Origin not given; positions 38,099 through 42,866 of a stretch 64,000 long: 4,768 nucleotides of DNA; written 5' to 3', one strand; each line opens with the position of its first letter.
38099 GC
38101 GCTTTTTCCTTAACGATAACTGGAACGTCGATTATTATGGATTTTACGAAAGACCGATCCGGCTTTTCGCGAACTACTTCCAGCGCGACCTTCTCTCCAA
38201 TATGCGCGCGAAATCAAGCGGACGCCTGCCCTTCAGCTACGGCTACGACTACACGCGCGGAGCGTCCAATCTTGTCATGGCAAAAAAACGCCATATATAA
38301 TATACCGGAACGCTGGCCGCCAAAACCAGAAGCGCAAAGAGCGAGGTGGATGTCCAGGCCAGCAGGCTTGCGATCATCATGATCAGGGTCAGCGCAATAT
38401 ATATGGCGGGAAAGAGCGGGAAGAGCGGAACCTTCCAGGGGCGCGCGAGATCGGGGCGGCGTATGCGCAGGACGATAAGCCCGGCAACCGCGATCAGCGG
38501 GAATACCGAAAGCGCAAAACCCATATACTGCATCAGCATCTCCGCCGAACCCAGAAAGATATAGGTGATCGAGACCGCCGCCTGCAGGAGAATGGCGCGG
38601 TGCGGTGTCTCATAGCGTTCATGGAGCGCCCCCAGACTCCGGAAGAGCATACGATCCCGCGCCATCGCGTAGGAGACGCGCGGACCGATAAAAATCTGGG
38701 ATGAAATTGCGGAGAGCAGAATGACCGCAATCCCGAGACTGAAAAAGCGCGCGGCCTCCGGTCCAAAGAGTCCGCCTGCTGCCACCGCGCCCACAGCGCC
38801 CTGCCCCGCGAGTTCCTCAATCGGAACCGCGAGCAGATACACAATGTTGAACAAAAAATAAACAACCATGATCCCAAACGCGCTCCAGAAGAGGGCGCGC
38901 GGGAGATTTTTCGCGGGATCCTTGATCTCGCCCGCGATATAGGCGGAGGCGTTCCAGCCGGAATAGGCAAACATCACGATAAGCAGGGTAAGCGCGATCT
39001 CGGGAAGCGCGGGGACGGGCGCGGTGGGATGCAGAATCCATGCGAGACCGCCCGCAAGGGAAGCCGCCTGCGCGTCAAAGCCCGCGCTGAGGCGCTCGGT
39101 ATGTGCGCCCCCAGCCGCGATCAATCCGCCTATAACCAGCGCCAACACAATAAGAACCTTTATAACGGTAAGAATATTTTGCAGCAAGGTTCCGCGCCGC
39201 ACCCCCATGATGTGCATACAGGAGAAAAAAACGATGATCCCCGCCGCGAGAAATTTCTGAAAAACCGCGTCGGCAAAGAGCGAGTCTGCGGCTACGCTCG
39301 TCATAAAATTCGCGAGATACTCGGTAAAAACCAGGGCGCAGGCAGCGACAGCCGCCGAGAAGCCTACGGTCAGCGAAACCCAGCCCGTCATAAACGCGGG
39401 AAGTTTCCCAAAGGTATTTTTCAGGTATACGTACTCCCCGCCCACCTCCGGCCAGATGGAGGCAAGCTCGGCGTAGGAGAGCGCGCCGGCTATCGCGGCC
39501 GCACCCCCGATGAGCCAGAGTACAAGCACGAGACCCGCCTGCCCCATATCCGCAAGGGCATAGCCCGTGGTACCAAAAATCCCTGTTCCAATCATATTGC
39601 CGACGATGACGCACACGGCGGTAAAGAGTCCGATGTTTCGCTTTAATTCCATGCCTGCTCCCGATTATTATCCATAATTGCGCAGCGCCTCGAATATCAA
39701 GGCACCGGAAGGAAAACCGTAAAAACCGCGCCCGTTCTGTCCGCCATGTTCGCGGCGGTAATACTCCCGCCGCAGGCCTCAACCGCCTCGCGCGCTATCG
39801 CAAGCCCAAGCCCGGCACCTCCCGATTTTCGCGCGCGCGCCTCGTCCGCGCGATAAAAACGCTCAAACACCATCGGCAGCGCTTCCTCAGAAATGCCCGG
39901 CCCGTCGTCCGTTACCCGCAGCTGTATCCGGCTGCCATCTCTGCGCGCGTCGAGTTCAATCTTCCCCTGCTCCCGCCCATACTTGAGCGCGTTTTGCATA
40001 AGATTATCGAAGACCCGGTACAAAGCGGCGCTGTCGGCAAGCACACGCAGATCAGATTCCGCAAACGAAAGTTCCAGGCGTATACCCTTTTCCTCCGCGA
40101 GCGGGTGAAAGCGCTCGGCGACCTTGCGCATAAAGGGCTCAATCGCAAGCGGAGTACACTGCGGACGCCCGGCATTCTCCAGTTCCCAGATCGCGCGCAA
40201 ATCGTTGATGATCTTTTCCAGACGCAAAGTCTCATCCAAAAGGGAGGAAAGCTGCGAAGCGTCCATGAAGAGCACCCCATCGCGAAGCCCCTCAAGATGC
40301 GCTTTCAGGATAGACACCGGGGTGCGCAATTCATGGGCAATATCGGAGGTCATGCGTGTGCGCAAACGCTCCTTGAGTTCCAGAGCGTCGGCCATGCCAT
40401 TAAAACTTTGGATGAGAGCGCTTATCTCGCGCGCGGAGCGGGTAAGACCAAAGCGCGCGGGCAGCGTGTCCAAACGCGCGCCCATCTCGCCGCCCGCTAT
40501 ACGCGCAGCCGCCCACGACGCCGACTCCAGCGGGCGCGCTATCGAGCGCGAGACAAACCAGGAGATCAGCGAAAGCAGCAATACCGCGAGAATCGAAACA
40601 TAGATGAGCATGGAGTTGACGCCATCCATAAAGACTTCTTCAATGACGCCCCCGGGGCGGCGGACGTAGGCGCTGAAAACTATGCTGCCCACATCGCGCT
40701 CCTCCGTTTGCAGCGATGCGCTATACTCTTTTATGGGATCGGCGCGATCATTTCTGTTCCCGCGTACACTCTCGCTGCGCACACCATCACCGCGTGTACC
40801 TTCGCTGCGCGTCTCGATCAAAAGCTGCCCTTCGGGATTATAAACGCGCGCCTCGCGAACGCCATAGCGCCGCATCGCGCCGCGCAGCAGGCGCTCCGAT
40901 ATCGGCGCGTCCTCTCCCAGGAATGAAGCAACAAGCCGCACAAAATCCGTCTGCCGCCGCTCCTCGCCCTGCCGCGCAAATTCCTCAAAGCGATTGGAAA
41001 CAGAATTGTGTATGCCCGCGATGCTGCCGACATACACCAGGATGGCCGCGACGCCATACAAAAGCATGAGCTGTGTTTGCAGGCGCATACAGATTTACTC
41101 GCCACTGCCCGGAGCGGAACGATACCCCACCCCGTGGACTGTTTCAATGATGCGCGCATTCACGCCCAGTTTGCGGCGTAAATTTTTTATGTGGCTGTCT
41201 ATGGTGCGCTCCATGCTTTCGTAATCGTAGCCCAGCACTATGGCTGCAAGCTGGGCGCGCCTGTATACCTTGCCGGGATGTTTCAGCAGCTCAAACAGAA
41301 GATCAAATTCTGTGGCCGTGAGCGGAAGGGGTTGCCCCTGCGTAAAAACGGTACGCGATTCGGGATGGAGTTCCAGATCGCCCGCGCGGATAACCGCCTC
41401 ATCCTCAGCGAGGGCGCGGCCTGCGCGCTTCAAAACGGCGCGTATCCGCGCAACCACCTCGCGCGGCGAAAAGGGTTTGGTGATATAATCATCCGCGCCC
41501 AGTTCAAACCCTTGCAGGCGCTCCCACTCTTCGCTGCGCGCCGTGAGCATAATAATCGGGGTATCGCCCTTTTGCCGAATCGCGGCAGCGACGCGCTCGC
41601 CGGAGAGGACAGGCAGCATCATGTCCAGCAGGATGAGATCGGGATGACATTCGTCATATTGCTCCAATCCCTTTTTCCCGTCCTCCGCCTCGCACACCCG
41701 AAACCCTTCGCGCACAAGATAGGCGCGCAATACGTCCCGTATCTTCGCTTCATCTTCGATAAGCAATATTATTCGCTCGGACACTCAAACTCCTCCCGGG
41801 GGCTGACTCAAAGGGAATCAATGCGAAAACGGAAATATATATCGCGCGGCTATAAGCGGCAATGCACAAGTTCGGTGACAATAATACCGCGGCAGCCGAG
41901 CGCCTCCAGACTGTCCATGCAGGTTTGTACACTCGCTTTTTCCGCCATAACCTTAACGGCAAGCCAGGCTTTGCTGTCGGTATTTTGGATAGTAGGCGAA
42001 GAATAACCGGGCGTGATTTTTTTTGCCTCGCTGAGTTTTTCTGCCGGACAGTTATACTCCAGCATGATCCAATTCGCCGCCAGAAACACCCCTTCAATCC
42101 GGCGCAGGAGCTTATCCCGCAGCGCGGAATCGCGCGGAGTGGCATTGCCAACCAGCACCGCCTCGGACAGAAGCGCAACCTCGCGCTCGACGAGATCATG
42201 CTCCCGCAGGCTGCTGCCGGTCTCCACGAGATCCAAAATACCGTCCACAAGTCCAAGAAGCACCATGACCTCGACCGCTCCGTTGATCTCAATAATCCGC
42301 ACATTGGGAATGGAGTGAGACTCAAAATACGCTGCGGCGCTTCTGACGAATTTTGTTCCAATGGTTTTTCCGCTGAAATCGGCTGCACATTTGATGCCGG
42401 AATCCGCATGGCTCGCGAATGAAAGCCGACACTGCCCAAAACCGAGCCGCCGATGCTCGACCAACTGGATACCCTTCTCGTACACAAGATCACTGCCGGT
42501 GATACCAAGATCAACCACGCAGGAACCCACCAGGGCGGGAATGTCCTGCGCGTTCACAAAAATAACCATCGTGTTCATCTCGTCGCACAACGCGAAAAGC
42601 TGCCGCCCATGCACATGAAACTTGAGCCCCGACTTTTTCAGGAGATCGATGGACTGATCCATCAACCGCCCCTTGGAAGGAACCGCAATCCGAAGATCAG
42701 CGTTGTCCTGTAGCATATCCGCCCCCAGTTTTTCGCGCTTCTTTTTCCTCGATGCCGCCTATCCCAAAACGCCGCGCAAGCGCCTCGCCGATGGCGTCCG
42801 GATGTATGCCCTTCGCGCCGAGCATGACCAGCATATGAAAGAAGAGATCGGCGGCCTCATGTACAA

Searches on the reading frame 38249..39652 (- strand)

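Call 36: search_protein_families(library=pfam, proteins=[window:38249-39652:-], max_evalue=0.001)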
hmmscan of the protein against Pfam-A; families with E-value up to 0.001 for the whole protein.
window:38249-39652:- (467 aa): 2 families
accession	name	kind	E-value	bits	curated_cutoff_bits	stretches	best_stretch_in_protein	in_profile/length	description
PF13520.12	AA_permease_2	-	1.6e-66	225.4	27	1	7-427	1-405/427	Amino acid permease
PF00324.27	AA_permease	-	1.3e-33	116.9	24.6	1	16-458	6-460/470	Amino acid permease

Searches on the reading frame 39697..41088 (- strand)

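Call 36: search_protein_families(library=pfam, proteins=[window:39697-41088:-], max_evalue=0.001)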
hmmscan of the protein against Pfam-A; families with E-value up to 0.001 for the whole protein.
window:39697-41088:- (463 aa): 4 families
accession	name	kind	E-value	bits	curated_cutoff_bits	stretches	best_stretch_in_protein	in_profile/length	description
PF02518.31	HATPase_c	-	1.6e-27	96.6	26.4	1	352-462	2-109/111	Histidine kinase-, DNA gyrase B-, and HSP90-like ATPase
PF00512.31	HisKA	-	3.3e-11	43.5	26.9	1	243-299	2-59/66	His Kinase A (phospho-acceptor) domain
PF00672.30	HAMP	-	5.4e-09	36.7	25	1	178-237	1-52/53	HAMP domain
PF13581.12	HATPase_c_2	-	7.8e-06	26.4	27.4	1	363-439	39-112/127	Histidine kinase-like ATPase domain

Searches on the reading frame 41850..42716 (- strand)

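Call 36: search_protein_families(library=pfam, proteins=[window:41850-42716:-], max_evalue=0.001)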
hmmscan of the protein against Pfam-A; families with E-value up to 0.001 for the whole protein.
window:41850-42716:- (288 aa): 2 families
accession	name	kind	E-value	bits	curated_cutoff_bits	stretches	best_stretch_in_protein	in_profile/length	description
PF01634.23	HisG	-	1.4e-39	136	25.5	1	56-208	2-157/158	ATP phosphoribosyltransferase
PF08029.16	HisG_C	-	9.5e-21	74.1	23.5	1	213-283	1-71/73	HisG, C-terminal domain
